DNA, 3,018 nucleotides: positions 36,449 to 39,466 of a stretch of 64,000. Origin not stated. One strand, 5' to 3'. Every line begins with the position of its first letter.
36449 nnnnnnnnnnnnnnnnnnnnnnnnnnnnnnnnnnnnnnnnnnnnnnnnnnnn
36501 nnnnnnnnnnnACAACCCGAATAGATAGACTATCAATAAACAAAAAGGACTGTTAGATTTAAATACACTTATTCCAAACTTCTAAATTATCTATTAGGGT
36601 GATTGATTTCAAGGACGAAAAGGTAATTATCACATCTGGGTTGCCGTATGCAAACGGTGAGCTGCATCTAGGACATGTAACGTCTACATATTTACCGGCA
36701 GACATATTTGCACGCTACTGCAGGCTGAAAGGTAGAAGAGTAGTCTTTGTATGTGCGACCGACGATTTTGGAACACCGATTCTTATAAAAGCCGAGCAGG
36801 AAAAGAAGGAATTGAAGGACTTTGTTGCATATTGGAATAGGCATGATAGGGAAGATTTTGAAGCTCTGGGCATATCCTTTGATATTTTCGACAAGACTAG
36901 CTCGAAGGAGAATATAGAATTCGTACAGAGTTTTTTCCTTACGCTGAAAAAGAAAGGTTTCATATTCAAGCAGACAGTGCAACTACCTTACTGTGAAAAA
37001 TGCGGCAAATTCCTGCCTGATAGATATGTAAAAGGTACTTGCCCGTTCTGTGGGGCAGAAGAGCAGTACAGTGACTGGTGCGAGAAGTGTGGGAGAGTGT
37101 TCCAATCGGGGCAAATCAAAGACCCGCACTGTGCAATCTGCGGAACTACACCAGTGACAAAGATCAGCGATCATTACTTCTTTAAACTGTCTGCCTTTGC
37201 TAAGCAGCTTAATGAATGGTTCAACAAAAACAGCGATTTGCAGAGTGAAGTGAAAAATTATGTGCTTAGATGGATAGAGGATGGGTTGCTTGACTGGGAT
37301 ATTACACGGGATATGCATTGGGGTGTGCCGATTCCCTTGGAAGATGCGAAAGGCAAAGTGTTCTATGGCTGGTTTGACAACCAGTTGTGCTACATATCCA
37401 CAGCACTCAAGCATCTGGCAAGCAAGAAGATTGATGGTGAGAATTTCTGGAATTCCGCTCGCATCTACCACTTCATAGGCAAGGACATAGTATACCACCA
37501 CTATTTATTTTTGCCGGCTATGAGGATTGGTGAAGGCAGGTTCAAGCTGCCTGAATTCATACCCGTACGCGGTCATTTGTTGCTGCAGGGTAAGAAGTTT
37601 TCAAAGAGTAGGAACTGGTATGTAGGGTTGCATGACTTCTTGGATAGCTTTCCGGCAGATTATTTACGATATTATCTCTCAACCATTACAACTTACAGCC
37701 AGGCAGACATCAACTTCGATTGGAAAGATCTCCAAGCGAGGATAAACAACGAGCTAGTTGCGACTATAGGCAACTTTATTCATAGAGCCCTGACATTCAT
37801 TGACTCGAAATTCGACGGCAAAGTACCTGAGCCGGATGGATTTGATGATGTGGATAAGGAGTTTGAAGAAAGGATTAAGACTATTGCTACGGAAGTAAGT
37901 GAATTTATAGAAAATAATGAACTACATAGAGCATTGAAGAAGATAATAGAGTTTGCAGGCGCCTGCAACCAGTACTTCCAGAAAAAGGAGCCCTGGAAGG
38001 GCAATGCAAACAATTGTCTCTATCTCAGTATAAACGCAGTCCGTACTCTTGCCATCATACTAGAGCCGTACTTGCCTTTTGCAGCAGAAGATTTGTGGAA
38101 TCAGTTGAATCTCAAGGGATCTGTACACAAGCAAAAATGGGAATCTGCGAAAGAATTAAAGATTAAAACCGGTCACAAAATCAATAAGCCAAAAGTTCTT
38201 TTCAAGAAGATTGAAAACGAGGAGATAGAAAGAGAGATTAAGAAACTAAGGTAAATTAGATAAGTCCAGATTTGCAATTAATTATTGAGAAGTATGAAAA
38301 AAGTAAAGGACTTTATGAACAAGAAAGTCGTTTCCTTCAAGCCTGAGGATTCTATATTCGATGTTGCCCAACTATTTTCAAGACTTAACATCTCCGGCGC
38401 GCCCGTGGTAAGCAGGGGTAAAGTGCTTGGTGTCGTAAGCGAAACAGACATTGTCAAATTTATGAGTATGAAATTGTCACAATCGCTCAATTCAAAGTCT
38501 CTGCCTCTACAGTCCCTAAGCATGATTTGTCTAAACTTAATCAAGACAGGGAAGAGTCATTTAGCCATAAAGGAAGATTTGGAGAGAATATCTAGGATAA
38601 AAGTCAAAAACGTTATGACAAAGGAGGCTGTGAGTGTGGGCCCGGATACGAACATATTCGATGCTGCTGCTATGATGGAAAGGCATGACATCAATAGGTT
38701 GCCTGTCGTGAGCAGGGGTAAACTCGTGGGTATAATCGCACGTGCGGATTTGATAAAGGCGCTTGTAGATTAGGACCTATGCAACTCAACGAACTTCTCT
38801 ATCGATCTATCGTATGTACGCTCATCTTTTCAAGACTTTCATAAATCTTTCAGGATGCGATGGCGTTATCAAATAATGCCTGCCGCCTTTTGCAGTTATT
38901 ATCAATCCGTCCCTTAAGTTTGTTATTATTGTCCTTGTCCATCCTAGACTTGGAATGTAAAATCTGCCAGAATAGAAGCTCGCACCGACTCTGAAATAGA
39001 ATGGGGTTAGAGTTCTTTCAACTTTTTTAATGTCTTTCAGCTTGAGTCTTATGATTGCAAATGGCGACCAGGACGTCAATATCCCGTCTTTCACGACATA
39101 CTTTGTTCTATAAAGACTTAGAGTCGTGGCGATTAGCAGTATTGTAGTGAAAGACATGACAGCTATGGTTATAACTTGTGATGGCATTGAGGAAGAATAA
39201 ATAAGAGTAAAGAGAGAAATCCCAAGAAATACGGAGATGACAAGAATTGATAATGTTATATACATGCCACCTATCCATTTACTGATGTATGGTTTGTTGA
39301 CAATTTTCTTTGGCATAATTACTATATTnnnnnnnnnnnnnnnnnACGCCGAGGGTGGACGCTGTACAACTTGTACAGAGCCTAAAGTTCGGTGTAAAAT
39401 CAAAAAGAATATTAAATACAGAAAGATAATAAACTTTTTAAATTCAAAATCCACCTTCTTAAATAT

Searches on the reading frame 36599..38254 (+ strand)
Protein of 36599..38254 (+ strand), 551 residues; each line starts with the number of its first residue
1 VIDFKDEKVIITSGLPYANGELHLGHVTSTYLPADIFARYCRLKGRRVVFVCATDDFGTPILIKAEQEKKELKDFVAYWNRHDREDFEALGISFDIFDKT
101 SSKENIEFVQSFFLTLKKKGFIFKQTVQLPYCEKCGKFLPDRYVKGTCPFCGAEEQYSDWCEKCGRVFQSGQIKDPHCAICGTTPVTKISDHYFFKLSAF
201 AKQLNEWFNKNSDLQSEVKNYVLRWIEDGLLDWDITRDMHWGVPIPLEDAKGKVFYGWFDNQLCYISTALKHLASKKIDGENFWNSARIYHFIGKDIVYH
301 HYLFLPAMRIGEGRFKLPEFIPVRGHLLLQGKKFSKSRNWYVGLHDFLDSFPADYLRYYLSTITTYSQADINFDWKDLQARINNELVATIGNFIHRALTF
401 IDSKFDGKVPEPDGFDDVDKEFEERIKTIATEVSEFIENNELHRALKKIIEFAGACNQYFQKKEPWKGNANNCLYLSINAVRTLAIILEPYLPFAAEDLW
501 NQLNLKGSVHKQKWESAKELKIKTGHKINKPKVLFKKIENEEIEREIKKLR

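Call 45: search_protein_families(library=pfam, proteins=[window:36599-38254:+], max_evalue=0.0001)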
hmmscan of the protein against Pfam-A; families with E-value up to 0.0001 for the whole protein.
window:36599-38254:+ (551 aa): 5 families
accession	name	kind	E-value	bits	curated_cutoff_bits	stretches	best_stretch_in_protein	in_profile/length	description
PF09334.17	tRNA-synt_1g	-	1.2e-140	469.1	20.1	1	10-397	2-390/391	tRNA synthetases class I (M)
PF00133.28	tRNA-synt_1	-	2.6e-22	79.6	22.7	1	7-247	23-245/414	tRNA synthetases class I (I, L, M and V)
PF08264.19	Anticodon_1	-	3.4e-15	56.6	25.1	1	419-526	1-115/148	Anticodon-binding domain of tRNA ligase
PF19303.5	Anticodon_3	-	1.8e-14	54.3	23.5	1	409-545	1-142/152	Anticodon binding domain of methionyl tRNA ligase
PF01406.26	tRNA-synt_1e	-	9.4e-14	51.9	27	1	18-126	19-125/301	tRNA synthetases class I (C) catalytic domain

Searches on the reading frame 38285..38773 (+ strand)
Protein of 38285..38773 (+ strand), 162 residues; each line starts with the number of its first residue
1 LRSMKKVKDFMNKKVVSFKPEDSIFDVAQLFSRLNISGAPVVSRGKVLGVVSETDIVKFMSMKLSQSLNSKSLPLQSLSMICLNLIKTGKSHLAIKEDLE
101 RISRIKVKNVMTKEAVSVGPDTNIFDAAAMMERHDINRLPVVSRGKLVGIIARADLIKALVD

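Call 45: search_protein_families(library=pfam, proteins=[window:38285-38773:+], max_evalue=0.0001)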
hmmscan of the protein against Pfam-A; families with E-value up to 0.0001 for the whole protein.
window:38285-38773:+ (162 aa): 1 family
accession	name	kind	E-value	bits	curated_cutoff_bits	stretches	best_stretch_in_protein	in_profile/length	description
PF00571.33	CBS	-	2e-34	118.1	24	2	107-161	1-56/57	CBS domain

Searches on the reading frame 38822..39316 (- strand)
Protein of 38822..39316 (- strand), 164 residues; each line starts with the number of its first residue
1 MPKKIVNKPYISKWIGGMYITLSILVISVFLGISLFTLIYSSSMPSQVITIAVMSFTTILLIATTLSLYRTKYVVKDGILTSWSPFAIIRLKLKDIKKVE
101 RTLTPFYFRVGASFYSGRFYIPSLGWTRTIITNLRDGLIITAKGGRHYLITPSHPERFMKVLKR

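Call 3: search_protein_families(library=pfam, proteins=[window:38822-39316:-], max_evalue=0.01)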
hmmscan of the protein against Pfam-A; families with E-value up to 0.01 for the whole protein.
window:38822-39316:- (164 aa): 2 families
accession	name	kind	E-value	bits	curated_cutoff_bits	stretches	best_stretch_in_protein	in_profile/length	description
PF10882.14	bPH_5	-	5.6e-08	33.2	22.5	1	72-163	2-97/100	Bacterial PH domain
PF06713.17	bPH_4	-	4.3e-05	23.9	22.9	0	135-163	43-71/74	Bacterial PH domain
